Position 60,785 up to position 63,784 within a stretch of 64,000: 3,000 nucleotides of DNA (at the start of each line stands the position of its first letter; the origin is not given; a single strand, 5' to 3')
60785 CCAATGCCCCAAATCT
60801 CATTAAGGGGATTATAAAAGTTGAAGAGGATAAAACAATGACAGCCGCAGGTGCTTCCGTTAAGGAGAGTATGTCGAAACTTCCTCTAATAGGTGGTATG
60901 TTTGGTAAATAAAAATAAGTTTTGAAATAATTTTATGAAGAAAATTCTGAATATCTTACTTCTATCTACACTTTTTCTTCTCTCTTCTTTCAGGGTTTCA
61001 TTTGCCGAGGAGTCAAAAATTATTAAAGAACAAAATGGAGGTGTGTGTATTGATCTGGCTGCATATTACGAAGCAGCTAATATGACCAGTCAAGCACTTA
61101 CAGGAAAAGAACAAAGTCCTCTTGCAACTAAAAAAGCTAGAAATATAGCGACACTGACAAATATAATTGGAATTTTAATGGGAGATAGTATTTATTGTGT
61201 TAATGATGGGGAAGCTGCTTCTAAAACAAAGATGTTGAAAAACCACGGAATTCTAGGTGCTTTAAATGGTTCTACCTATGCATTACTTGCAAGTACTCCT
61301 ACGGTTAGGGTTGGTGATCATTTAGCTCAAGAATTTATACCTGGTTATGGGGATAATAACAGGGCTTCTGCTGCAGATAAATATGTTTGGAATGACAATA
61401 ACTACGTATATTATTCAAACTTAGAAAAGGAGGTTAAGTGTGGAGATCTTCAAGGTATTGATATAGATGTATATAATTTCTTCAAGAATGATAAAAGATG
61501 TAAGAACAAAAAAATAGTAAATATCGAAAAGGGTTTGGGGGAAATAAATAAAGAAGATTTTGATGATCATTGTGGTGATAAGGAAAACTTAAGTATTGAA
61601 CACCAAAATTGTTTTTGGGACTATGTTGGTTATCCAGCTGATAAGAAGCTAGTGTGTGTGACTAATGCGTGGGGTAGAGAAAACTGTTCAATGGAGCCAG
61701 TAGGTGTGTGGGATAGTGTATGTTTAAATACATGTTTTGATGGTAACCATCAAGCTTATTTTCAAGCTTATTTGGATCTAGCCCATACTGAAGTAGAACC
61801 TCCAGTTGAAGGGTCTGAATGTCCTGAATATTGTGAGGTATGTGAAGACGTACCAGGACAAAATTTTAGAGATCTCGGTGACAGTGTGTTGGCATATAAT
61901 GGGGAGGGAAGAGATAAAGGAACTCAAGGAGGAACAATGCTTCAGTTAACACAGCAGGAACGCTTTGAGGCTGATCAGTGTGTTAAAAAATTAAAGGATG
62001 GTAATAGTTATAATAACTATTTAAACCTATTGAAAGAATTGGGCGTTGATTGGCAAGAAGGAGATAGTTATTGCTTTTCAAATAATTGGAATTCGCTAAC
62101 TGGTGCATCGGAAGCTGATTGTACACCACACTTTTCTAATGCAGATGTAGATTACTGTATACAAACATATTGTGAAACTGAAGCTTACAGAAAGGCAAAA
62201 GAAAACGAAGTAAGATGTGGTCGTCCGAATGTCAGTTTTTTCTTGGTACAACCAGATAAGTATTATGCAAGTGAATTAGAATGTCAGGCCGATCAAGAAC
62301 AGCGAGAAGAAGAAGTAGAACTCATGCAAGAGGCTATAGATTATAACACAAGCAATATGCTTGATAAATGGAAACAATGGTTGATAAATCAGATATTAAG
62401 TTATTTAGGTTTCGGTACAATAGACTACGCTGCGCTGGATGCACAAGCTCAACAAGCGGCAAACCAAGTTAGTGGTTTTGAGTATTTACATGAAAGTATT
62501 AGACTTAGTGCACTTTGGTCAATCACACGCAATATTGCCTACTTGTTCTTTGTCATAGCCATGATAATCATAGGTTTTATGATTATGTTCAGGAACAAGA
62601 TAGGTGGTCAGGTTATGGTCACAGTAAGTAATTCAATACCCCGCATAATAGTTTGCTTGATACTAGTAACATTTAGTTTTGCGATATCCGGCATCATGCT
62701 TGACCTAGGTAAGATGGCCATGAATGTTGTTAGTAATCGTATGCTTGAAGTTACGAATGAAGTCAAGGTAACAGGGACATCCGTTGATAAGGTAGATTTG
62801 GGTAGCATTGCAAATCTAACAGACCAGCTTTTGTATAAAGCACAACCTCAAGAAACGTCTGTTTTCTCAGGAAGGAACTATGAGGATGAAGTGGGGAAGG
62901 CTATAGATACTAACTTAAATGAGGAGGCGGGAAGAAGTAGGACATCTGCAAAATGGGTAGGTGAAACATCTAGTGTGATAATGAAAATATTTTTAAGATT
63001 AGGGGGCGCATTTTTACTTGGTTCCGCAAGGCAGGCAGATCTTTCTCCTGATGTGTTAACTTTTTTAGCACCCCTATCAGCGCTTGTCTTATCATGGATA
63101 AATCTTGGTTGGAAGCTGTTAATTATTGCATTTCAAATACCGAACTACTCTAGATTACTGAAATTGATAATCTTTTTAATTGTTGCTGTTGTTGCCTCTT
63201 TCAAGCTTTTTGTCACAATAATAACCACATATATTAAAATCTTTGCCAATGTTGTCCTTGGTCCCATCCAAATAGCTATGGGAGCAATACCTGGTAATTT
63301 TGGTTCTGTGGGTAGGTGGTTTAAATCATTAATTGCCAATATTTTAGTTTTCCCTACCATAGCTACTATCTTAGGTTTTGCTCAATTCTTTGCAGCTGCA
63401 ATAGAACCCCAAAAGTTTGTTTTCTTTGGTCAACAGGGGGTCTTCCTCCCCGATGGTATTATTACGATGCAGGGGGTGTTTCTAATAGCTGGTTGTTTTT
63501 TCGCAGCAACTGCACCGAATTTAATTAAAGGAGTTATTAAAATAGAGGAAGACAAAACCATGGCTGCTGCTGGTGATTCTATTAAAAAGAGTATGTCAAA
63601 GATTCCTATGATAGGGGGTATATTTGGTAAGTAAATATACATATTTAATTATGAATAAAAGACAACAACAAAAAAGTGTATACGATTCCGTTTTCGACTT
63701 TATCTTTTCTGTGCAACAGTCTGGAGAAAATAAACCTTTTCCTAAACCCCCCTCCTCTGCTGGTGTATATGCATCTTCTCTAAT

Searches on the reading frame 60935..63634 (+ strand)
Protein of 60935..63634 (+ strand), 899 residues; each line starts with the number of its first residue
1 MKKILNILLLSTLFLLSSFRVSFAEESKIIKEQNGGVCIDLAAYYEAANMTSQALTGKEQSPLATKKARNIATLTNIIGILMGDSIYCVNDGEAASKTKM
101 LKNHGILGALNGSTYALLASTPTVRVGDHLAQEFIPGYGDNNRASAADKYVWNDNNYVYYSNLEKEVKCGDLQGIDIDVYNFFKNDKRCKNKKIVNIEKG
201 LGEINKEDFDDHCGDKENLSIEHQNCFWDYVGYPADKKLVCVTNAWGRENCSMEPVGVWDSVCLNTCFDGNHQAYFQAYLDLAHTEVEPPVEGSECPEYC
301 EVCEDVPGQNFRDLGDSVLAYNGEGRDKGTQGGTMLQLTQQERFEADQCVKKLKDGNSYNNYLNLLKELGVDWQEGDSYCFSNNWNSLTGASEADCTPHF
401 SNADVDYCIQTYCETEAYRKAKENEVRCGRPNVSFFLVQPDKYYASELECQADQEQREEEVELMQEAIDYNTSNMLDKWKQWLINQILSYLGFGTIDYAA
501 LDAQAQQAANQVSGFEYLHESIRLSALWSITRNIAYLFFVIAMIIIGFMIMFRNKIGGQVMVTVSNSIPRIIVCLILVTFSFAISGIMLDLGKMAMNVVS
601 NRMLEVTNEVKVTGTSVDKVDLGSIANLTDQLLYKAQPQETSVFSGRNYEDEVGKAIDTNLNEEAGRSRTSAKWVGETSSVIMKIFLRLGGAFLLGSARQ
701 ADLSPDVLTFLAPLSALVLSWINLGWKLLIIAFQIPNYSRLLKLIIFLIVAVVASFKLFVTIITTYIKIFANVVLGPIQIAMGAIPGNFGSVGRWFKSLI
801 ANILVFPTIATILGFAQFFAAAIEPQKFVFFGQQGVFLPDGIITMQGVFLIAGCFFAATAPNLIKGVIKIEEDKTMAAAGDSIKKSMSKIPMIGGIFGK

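Call 21: search_protein_families(library=pfam, proteins=[window:60935-63634:+], max_evalue=0.0001)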
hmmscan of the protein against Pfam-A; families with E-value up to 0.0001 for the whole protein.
window:60935-63634:+ (899 aa): 0 families

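Call 23: search_solved_structures(query=window:60935-63634:+, max_evalue=1)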
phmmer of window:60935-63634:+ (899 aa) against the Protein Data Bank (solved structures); distinct sequences matched with E-value up to 1: 0.

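Call 25: search_protein_families(library=ncbifam, proteins=[window:60935-63634:+], max_evalue=0.1)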
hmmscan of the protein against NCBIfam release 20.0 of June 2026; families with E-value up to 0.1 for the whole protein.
window:60935-63634:+ (899 aa): 0 families

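Call 48: find_encoding_contigs(protein=window:60935-63634:+, flank=10000, max_places=2)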
Protein window:60935-63634:+ (899 aa): 2 contigs read that carry it; 1 place shown.
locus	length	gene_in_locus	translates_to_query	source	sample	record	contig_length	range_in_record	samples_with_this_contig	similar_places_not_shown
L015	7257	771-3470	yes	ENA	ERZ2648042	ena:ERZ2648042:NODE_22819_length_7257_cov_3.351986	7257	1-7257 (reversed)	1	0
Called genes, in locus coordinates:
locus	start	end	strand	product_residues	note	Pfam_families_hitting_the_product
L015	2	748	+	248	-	?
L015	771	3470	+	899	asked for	-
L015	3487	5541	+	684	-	-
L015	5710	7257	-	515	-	?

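Call 77: search_protein_families(library=pfam, proteins=[window:60935-63634:+, L015:3487-5541:+], max_evalue=0.5)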
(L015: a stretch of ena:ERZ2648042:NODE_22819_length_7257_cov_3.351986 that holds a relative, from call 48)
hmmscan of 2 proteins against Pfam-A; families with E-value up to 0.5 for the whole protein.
window:60935-63634:+ (899 aa): 0 families

L015:3487-5541:+ (684 aa): 1 family
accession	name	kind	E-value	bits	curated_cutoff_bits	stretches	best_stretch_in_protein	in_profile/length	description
PF08984.16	DUF1858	-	0.15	12.7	32.2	0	183-230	4-53/59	Domain of unknown function (DUF1858)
